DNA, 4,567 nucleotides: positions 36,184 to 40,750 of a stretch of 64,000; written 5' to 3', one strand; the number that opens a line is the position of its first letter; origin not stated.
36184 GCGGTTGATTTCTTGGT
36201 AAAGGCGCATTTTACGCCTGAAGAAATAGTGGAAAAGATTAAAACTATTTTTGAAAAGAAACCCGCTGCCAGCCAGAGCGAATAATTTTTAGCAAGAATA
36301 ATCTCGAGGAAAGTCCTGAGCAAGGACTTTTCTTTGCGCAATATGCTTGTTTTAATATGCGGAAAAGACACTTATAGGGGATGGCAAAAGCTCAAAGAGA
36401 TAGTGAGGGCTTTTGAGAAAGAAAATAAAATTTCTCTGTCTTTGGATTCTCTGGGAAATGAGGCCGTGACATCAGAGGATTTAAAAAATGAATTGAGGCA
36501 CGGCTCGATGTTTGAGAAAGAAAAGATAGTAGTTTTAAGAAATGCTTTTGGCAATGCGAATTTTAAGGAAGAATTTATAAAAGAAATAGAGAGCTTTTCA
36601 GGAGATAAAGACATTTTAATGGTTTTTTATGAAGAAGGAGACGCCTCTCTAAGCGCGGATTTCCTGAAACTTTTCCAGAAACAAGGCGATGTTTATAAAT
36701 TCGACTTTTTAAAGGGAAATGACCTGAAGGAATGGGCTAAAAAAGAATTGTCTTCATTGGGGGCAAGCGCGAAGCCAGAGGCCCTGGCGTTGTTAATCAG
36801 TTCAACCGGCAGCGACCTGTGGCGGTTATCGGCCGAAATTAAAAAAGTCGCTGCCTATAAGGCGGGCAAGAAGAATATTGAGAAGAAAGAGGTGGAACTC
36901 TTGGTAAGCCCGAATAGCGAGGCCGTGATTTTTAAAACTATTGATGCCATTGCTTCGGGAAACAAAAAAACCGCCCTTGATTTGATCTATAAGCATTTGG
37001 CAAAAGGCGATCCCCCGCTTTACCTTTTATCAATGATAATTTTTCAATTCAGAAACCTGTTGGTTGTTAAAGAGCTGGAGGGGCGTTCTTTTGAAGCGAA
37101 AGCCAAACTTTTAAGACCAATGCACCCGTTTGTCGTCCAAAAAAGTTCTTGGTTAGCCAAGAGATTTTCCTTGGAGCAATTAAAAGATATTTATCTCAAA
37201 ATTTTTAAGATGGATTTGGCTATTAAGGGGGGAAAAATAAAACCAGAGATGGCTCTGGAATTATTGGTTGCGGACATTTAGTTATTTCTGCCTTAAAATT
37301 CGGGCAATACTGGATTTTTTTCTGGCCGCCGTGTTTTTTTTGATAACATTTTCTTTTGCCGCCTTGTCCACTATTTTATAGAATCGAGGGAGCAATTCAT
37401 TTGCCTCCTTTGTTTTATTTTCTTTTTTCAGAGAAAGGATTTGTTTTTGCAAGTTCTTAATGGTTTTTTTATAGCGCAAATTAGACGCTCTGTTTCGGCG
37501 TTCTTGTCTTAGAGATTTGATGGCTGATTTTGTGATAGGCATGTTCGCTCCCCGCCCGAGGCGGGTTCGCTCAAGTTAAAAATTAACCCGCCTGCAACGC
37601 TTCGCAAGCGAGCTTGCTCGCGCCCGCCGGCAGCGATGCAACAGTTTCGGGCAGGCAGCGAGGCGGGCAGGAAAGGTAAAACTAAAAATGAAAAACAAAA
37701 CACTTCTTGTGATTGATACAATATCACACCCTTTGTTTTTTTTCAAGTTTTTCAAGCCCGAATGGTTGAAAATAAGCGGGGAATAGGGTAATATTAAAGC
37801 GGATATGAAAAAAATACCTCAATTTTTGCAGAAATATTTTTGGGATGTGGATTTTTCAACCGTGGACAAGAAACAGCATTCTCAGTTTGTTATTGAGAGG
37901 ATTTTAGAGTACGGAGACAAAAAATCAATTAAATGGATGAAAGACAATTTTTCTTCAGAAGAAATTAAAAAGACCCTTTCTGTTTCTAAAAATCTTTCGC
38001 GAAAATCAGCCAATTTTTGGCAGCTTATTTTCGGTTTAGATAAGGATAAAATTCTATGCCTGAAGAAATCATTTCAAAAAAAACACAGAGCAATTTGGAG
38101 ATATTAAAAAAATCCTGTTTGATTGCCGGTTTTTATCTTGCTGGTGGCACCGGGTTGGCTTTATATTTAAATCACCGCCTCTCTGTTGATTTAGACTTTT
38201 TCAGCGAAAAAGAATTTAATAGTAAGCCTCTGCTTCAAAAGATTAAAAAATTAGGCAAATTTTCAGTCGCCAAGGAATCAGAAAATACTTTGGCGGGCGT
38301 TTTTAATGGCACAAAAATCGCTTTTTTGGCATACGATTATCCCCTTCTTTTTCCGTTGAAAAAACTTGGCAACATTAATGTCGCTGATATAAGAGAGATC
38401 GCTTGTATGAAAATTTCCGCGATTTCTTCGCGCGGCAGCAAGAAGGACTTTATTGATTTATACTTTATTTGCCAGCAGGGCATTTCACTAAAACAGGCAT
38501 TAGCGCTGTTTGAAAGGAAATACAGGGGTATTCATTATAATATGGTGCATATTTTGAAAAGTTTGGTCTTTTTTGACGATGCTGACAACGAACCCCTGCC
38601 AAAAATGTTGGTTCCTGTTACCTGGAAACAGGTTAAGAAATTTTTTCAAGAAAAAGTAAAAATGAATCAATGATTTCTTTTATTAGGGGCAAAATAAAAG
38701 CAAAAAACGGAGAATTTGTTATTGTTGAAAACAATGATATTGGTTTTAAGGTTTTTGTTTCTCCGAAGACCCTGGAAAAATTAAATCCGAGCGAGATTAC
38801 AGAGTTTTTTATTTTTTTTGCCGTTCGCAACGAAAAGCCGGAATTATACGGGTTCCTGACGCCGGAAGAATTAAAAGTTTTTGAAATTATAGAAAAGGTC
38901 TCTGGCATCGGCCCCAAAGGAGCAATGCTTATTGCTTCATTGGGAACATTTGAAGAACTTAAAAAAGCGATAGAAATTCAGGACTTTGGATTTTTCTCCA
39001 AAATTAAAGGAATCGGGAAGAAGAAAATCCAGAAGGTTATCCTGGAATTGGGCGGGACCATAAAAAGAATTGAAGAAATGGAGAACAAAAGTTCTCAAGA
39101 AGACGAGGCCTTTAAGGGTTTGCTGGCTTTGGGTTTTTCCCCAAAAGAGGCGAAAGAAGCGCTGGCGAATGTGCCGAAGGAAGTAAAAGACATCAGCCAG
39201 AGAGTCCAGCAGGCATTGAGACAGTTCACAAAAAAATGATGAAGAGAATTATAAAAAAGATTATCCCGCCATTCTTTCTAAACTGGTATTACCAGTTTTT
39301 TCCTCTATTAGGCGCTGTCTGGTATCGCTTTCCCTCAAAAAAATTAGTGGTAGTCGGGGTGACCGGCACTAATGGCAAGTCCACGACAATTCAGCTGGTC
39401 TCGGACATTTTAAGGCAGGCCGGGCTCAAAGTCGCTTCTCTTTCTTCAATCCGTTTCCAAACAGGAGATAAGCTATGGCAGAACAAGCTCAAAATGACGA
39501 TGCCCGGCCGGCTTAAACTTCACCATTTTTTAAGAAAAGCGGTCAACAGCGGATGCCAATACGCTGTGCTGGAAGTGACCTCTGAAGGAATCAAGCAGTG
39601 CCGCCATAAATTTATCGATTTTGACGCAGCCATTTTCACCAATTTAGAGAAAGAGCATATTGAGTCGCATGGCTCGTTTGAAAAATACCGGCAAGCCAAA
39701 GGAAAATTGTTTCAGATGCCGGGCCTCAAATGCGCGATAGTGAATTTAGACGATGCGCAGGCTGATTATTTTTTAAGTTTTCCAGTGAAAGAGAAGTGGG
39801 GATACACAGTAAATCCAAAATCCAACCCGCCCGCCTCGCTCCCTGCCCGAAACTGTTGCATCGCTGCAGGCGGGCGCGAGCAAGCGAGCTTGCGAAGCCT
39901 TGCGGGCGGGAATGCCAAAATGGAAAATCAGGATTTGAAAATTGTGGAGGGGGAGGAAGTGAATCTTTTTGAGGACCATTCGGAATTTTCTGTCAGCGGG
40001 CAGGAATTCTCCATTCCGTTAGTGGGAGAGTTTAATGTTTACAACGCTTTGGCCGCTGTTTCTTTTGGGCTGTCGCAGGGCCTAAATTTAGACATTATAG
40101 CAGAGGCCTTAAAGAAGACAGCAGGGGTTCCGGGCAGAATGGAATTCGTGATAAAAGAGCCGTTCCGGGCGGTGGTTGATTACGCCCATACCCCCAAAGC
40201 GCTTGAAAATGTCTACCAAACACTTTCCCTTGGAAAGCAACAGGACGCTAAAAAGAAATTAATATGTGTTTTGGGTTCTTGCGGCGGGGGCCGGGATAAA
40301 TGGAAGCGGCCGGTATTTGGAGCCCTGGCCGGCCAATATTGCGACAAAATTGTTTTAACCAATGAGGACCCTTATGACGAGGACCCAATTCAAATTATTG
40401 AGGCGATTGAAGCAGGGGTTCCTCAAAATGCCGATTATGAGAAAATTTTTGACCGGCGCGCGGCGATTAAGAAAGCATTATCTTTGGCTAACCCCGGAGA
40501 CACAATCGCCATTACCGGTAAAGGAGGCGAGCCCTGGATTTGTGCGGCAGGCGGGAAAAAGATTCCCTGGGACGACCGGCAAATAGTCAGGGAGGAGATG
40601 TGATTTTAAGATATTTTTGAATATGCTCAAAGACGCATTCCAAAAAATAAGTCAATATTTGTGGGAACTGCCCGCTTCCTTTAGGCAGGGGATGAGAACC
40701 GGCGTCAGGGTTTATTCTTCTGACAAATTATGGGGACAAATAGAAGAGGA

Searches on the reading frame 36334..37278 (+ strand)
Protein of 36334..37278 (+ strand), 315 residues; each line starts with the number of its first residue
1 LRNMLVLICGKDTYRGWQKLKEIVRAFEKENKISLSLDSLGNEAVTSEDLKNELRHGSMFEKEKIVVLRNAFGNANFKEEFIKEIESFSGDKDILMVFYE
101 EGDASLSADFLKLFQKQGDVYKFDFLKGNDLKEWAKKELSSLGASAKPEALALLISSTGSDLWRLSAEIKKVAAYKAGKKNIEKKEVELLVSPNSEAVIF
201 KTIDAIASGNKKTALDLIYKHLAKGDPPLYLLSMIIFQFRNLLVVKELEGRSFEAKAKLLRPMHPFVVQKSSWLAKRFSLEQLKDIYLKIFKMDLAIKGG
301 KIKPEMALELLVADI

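Call 65: search_protein_families(library=pfam, max_evalue=0.0001, proteins=[window:36334-37278:+])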
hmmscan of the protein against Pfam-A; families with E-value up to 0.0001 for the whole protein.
window:36334-37278:+ (315 aa): 1 family
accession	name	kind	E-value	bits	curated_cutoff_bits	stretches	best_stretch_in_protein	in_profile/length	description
PF21694.2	DNA_pol3_delta_C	-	1.3e-24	86.9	27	1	198-313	3-119/121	DNA polymerase III delta subunit, C-terminal domain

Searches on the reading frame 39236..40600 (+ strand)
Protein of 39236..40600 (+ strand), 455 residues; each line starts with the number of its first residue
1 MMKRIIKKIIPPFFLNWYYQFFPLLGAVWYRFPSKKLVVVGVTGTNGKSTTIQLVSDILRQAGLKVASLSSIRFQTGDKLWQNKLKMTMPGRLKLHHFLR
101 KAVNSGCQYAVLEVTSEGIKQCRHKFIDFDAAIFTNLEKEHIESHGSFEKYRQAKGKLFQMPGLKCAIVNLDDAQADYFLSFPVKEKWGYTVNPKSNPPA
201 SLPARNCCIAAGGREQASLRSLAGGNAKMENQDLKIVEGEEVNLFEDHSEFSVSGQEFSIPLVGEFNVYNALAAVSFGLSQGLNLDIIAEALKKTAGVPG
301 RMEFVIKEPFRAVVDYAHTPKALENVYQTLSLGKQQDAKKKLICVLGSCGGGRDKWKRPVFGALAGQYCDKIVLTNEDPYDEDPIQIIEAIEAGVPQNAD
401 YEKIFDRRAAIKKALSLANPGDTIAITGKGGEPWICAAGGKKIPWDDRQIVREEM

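Call 65: search_protein_families(library=pfam, max_evalue=0.0001, proteins=[window:39236-40600:+])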
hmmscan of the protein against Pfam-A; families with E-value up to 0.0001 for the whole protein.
window:39236-40600:+ (455 aa): 2 families
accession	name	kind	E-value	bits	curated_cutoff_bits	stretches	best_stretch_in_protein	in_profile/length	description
PF08245.18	Mur_ligase_M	-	5.4e-39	134.7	24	1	42-182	1-134/200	Mur ligase middle domain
PF02875.26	Mur_ligase_C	-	3.8e-26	92.8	28.4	1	300-430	1-127/127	Mur ligase, glutamate ligase domain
